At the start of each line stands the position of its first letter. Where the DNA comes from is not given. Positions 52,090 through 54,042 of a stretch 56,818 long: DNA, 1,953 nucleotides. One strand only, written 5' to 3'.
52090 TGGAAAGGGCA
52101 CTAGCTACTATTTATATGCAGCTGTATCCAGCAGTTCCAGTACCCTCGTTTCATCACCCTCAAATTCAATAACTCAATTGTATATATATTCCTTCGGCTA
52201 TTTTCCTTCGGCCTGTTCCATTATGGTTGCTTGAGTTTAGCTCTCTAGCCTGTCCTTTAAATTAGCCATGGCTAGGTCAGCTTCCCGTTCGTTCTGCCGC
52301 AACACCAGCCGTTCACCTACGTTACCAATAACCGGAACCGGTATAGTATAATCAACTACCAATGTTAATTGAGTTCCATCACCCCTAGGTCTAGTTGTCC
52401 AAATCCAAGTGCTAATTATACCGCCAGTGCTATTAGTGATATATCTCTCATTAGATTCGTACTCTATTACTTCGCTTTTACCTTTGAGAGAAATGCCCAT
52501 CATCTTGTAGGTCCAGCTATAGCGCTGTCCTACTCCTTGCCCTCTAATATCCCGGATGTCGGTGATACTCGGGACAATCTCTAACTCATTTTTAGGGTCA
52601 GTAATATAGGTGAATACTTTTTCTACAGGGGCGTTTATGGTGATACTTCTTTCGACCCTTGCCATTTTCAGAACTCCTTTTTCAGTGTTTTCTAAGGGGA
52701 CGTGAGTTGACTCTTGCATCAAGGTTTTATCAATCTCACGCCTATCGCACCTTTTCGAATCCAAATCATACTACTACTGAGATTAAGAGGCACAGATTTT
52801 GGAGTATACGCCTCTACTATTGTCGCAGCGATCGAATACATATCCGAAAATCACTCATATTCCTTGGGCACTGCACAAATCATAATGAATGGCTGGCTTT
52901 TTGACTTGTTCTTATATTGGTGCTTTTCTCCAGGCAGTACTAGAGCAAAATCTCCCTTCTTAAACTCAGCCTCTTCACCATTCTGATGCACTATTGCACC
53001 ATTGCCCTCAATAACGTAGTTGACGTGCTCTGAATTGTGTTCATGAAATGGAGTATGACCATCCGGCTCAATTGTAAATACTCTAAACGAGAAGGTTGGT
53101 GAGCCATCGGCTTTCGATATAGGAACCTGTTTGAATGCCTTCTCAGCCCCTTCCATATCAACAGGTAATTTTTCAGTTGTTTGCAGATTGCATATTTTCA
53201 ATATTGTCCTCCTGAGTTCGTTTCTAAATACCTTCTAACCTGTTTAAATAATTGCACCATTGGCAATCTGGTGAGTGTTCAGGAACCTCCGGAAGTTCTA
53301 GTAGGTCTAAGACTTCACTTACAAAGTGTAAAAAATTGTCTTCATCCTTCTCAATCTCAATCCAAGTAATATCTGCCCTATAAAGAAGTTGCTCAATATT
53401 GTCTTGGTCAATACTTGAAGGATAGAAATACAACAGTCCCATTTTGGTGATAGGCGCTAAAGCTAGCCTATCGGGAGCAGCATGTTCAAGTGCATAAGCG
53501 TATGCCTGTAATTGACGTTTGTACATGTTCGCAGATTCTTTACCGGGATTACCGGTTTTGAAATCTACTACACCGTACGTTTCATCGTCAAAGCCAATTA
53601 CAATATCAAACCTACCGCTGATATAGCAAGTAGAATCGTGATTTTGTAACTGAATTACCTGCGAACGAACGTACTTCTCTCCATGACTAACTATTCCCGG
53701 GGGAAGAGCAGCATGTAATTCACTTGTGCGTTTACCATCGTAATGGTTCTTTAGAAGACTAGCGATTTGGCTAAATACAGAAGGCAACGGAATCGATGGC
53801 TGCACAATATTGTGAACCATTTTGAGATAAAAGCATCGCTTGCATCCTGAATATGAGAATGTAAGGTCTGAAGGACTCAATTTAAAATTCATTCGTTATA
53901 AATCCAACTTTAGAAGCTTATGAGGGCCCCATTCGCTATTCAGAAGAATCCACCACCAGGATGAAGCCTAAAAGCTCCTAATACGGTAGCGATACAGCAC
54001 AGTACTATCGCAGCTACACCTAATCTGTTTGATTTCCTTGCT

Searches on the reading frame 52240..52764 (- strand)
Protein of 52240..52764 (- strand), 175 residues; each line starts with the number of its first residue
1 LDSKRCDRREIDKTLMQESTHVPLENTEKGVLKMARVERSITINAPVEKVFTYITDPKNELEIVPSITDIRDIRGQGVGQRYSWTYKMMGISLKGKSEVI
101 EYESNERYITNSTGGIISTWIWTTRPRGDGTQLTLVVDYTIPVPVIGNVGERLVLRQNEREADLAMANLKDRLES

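Call 88: search_protein_families(library=pfam, proteins=[window:52240-52764:-], max_evalue=0.001)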
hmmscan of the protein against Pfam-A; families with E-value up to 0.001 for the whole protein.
window:52240-52764:- (175 aa): 2 families
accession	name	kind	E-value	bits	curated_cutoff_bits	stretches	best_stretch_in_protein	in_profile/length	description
PF10604.15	Polyketide_cyc2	-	3e-21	76.7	27.4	1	34-174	1-142/142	Polyketide cyclase / dehydrase and lipid transport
PF03364.25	Polyketide_cyc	-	5.6e-05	23.8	23.4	1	43-157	1-121/126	Polyketide cyclase / dehydrase and lipid transport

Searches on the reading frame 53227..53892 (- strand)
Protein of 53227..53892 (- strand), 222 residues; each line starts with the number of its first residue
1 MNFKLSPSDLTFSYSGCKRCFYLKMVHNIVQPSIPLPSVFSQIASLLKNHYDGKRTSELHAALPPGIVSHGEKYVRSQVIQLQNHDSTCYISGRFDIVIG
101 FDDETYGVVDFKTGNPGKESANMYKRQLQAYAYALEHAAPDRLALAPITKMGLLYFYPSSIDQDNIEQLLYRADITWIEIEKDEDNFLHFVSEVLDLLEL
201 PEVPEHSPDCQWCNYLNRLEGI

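Call 88: search_protein_families(library=pfam, proteins=[window:53227-53892:-], max_evalue=0.001)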
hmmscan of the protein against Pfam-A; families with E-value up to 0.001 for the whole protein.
window:53227-53892:- (222 aa): 1 family
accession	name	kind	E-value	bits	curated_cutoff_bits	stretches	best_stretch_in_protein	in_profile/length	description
PF12705.13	PDDEXK_1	-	3.1e-12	47.4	22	1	78-216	111-243/247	PD-(D/E)XK nuclease superfamily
